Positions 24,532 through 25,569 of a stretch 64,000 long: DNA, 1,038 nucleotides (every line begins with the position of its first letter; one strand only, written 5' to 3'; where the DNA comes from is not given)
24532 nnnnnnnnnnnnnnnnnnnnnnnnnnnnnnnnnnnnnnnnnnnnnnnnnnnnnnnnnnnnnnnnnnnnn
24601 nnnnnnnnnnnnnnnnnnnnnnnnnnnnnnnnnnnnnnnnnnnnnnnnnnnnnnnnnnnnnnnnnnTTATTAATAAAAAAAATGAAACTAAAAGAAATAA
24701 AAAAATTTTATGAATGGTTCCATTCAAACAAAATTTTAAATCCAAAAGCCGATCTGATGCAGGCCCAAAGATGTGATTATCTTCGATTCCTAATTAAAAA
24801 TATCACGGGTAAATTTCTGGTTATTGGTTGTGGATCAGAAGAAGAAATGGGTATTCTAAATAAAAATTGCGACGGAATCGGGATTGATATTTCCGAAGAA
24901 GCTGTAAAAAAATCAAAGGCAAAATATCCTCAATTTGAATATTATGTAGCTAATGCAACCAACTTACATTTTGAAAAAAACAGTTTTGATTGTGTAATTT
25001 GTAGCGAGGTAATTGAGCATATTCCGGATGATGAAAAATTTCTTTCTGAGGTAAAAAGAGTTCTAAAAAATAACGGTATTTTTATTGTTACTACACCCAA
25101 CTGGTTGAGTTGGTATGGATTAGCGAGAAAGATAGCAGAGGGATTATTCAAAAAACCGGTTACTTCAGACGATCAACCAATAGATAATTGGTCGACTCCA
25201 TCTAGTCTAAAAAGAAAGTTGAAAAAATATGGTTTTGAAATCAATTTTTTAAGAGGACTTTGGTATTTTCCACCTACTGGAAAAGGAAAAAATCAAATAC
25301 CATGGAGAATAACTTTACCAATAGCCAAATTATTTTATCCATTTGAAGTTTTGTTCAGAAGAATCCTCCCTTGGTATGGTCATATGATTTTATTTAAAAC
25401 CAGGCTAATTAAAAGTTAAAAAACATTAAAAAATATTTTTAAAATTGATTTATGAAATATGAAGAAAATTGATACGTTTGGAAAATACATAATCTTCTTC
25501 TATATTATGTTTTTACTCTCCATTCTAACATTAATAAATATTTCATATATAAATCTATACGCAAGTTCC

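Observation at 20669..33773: Teichoic-acid-like wall glycopolymer locus with a strongly AT-rich core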

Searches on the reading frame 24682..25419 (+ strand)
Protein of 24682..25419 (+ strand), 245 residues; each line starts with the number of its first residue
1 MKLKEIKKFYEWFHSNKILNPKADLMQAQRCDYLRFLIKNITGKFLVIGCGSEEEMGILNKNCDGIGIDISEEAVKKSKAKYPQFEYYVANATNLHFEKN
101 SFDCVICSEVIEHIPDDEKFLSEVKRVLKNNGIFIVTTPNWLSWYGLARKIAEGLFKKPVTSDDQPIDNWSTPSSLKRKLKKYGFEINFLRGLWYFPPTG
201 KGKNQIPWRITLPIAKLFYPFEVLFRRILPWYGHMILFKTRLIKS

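Call 3: search_protein_families(library=pfam, proteins=[window:24682-25419:+])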
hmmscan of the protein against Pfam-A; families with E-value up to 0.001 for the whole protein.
window:24682-25419:+ (245 aa): 8 families
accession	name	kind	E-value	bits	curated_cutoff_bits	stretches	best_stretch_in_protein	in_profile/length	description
PF08241.18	Methyltransf_11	-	5.1e-23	82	21.2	1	47-136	2-95/95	Methyltransferase domain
PF13847.12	Methyltransf_31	-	3.2e-18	66.3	27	1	48-147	10-114/145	Methyltransferase domain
PF13649.12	Methyltransf_25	-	1.1e-16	61.7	27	1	46-132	2-97/97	Methyltransferase domain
PF13489.12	Methyltransf_23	-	2.5e-15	57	27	1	39-187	20-161/164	Methyltransferase domain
PF08242.18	Methyltransf_12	-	6.6e-13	49.6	30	1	47-134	2-98/98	Methyltransferase domain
PF01209.24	Ubie_methyltran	-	4.2e-10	39.8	20.1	1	67-136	77-151/233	ubiE/COQ5 methyltransferase family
PF07021.18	MetW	-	1.5e-08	34.9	21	1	43-173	15-141/193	Methionine biosynthesis protein MetW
PF03141.22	Methyltransf_29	-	0.00029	20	23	1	92-140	172-221/506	Putative S-adenosyl-L-methionine-dependent methyltransferase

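Call 6: search_protein_families(library=ncbifam, proteins=[window:24682-25419:+], max_evalue=0.01)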
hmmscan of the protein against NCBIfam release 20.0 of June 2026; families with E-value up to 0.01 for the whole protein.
window:24682-25419:+ (245 aa): 29 families (the best 25 are shown)
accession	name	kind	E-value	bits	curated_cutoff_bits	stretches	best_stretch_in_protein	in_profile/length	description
NF045667.1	MTase_DVU1556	equivalog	8.2e-16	58.1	155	1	46-137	27-120/213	DVU_1556 family methyltransferase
TIGR01983.1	UbiG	equivalog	1.5e-15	57.1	102.95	1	42-201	49-216/228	bifunctional 2-polyprenyl-6-hydroxyphenol methylase/3-demethylubiquinol 3-O-methyltransferase UbiG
TIGR02072.1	BioC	equivalog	2.4e-13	50.5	184.95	1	26-139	15-135/244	malonyl-ACP O-methyltransferase BioC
TIGR01934.1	MenG_MenH_UbiE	subfamily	1.2e-10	41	158.35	1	41-137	39-142/223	ubiquinone/menaquinone biosynthesis methyltransferase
NF001244.0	PRK00216.1-5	equivalog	2e-10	40.4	216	1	42-136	49-153/236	bifunctional demethylmenaquinone methyltransferase/2-methoxy-6-polyprenyl-1,4-benzoquinol methylase UbiE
TIGR02081.1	metW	equivalog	2.8e-10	40.1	189.5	1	44-174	16-142/194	methionine biosynthesis protein MetW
NF008300.0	PRK11088.1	equivalog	5e-10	39.3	303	1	37-154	81-197/272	23S rRNA (guanine(745)-N(1))-methyltransferase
NF040539.1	AST_met_ArsM_2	exception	8.4e-10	38.9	240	1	44-138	59-165/262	putative arsinothricin biosynthesis methyltransferase ArsM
NF041536.1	ArsM_DUF2284_UU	exception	9.7e-10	37.4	575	1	45-137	80-181/459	arsenite methyltransferase/DUF2284 domain selenoprotein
NF045825.1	FAmtase_mtf2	equivalog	2.1e-09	37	400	1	65-137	85-159/248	fatty-acid O-methyltransferase Mtf2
NF045823.1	PthPhpthDimycoMt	equivalog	2.8e-09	36.5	300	1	67-136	95-166/256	phthiotriol/phenolphthiotriol dimycocerosates methyltransferase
NF047649.1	MTase_UXPK_star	exception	2.9e-09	36.3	460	1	60-137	100-182/283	methyltransferase/UXPK-star double selenoprotein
NF045882.1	PLipidMtase_Leg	equivalog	6.3e-09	35.9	390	1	44-134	45-141/207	phospholipid N-methyltransferase PmtA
NF041537.1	ArsM_AhpD_UU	exception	2.4e-08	33.2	510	1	59-137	98-181/345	arsenite methyltransferase/AhpD domain selenoprotein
TIGR04345.1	ovoA_Cterm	equivalog_domain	4.2e-08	33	170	1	84-154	117-188/242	putative 4-mercaptohistidine N1-methyltransferase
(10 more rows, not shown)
